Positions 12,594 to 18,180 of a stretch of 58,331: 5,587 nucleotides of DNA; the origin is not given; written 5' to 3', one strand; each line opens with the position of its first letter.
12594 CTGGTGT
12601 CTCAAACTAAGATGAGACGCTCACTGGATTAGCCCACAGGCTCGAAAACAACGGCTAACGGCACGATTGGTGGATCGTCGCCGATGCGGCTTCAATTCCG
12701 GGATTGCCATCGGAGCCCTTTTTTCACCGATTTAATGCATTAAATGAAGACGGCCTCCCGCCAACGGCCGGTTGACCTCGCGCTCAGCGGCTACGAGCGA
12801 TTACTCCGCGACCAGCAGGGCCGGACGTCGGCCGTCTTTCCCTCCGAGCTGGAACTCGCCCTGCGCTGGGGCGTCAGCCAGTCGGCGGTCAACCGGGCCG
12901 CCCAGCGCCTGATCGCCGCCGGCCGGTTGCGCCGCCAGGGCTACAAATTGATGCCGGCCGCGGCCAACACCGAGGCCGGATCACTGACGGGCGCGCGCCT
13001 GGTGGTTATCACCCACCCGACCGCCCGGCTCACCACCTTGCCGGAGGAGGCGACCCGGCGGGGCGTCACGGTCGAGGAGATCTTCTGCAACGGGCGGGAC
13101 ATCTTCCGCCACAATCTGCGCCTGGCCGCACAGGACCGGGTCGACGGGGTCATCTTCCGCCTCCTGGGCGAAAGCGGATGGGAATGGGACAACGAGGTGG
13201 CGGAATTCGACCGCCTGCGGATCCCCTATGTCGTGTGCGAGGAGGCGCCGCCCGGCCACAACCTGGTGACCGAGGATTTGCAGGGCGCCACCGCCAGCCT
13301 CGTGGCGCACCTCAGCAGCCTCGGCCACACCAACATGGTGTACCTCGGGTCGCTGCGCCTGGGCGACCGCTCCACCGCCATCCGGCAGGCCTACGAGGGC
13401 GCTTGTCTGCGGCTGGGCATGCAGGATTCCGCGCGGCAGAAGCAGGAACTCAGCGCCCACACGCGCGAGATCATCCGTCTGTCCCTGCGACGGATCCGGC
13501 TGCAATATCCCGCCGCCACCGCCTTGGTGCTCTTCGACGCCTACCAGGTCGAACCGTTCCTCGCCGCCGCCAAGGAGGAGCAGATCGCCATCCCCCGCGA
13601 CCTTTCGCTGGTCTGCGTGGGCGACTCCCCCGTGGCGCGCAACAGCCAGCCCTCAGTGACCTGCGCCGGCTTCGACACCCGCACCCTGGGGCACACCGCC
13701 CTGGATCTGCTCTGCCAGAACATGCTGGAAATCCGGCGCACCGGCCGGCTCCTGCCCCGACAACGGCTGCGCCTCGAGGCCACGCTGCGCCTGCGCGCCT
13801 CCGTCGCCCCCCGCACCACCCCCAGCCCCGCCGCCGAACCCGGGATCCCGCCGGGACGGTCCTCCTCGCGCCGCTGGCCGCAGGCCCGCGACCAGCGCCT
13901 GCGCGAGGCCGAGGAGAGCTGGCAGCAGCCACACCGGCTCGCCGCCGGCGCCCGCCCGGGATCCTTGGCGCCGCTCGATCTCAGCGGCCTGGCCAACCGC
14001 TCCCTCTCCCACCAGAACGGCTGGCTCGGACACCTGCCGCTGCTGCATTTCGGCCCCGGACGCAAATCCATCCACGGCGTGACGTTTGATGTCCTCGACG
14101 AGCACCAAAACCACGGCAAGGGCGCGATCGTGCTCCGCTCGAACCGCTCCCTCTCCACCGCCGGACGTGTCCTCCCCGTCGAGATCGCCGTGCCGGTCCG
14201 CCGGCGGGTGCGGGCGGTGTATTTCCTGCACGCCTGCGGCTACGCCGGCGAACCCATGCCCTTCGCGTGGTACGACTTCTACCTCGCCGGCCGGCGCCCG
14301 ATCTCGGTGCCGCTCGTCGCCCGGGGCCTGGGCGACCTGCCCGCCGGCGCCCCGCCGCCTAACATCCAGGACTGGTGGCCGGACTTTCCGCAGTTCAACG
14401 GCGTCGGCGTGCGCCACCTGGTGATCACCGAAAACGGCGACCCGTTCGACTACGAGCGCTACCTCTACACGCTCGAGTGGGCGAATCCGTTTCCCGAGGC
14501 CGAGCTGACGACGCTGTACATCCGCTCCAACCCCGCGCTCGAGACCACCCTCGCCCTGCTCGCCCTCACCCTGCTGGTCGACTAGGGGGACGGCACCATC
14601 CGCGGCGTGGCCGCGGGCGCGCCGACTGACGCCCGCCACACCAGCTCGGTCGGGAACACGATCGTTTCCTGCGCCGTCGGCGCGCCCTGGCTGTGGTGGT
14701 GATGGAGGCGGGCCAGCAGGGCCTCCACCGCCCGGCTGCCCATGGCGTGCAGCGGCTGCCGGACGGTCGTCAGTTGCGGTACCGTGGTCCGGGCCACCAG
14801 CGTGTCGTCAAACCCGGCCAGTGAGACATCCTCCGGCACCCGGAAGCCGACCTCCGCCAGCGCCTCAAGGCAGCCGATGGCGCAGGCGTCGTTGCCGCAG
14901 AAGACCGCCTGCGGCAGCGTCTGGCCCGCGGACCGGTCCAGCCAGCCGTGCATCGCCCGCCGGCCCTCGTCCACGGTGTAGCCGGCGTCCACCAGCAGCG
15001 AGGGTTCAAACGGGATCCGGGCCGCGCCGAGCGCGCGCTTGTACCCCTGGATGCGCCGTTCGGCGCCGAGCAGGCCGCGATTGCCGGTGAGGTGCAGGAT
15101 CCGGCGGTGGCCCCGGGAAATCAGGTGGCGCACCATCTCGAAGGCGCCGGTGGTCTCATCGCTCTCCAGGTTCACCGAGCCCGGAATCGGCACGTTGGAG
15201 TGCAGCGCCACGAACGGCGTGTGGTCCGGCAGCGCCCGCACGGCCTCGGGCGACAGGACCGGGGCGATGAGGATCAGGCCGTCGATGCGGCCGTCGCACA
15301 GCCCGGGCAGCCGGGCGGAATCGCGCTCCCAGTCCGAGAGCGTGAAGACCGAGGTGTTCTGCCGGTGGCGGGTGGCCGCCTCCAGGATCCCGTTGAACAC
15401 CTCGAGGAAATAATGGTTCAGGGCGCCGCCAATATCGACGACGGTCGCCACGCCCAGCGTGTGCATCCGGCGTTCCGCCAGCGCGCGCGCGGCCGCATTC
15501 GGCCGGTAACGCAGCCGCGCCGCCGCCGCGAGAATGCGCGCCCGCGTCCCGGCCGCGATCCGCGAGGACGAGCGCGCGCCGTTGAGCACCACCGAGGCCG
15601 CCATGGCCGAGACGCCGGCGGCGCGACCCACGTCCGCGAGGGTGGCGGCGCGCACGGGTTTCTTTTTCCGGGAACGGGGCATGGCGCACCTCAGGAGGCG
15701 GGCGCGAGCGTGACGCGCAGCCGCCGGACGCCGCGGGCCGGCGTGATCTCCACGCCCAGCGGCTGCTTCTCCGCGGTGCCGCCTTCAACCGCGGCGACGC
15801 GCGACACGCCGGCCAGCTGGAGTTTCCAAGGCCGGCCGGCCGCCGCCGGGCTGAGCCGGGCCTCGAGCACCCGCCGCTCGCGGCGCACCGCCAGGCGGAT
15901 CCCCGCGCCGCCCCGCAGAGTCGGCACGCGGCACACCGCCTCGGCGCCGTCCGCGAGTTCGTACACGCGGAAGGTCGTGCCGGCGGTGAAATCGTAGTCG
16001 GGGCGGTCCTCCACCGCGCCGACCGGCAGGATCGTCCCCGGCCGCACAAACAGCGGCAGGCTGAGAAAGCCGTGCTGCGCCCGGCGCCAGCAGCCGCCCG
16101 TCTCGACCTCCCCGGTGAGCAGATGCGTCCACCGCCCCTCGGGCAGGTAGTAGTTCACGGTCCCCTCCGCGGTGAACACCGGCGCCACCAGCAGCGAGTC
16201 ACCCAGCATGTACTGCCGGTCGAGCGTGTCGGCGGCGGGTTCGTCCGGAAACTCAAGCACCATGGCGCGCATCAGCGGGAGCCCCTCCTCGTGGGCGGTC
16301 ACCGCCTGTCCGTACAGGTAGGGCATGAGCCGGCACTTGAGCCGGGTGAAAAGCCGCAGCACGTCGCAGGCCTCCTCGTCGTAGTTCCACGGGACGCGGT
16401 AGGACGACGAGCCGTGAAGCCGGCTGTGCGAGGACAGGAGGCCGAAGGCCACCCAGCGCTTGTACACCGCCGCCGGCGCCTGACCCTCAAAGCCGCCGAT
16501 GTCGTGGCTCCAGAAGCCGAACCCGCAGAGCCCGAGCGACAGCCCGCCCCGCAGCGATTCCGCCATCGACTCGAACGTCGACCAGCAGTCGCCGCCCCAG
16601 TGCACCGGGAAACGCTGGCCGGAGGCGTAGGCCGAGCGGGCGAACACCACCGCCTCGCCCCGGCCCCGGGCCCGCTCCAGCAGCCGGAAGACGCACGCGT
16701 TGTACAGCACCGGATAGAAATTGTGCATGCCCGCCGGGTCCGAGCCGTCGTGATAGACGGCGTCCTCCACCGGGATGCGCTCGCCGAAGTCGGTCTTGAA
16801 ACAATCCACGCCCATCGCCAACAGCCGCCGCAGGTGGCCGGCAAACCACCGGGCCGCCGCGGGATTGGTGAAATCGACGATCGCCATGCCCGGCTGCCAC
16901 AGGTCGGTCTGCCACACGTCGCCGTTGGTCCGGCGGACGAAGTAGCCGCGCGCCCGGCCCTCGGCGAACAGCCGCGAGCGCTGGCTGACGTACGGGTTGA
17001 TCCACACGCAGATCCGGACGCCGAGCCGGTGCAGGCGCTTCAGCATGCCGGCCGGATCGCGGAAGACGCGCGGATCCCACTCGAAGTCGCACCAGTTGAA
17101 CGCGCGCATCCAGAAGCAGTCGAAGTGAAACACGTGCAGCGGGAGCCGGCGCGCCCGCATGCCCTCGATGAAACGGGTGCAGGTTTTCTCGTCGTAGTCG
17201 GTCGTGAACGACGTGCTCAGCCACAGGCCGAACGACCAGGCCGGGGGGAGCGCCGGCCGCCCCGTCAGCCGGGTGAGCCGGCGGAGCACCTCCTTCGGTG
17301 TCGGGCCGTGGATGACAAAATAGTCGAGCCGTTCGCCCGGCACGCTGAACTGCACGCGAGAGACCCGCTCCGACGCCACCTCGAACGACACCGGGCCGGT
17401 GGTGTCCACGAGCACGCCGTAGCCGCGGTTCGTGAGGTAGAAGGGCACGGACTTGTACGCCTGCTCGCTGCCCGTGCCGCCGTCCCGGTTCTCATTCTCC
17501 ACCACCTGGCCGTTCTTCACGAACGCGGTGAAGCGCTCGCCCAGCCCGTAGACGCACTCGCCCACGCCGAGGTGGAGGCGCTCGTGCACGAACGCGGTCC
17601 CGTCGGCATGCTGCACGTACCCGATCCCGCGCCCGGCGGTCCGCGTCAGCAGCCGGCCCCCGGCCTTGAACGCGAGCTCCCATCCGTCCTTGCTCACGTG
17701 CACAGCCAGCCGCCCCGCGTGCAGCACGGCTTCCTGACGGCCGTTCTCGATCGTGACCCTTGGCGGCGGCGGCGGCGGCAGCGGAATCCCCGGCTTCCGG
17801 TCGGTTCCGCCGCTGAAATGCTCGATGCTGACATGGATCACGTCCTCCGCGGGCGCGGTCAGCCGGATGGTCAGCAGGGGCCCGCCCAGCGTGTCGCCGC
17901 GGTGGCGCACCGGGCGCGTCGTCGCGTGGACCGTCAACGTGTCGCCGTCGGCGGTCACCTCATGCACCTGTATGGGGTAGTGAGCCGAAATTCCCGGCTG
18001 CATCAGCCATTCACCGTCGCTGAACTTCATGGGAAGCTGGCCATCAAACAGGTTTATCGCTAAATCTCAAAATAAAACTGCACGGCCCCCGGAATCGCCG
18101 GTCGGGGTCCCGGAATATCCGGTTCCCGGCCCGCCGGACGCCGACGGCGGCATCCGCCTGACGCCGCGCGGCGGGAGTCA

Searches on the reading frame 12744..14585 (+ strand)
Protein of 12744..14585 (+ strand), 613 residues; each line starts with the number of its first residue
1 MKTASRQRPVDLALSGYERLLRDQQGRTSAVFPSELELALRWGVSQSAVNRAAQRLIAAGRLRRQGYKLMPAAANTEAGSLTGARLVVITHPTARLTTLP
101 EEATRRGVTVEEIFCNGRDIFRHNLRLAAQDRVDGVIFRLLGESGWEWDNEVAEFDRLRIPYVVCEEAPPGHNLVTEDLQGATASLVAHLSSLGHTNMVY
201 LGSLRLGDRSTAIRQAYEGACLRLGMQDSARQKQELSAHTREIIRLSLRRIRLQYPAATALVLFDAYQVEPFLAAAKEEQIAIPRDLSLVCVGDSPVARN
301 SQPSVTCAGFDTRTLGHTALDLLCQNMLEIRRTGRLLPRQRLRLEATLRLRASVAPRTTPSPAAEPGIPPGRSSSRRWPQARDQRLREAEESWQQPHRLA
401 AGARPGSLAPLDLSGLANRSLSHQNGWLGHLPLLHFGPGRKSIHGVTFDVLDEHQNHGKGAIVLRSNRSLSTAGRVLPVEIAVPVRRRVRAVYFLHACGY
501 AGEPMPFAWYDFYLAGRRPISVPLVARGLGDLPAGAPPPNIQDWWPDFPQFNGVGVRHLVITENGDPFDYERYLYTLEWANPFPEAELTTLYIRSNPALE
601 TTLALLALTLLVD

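Call 28: search_protein_families(library=pfam, proteins=[window:12744-14585:+], max_evalue=0.00001)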
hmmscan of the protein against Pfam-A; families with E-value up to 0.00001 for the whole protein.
window:12744-14585:+ (613 aa): 1 family
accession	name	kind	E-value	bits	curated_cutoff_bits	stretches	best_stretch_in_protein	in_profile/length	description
PF13377.12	Peripla_BP_3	-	2e-21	77.3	26.5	1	187-354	1-167/167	Periplasmic binding protein-like domain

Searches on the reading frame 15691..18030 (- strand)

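Call 28: search_protein_families(library=pfam, proteins=[window:15691-18030:-], max_evalue=0.00001)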
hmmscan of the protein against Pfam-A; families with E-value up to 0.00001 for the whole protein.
window:15691-18030:- (779 aa): 3 families
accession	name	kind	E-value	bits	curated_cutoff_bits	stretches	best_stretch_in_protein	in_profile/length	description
PF01055.32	Glyco_hydro_31_2nd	-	1.9e-94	317.1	23.5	1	259-574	1-327/328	Glycosyl hydrolases family 31 TIM-barrel domain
PF13802.12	Gal_mutarotas_2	-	2.8e-29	103.1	27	1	54-217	1-184/184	Glycosyl hydrolase 31 N-terminal galactose mutarotase-like domain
PF21365.3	Glyco_hydro_31_3rd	-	7.2e-24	84.5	24.4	1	583-668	1-87/87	Glycosyl hydrolase family 31 C-terminal domain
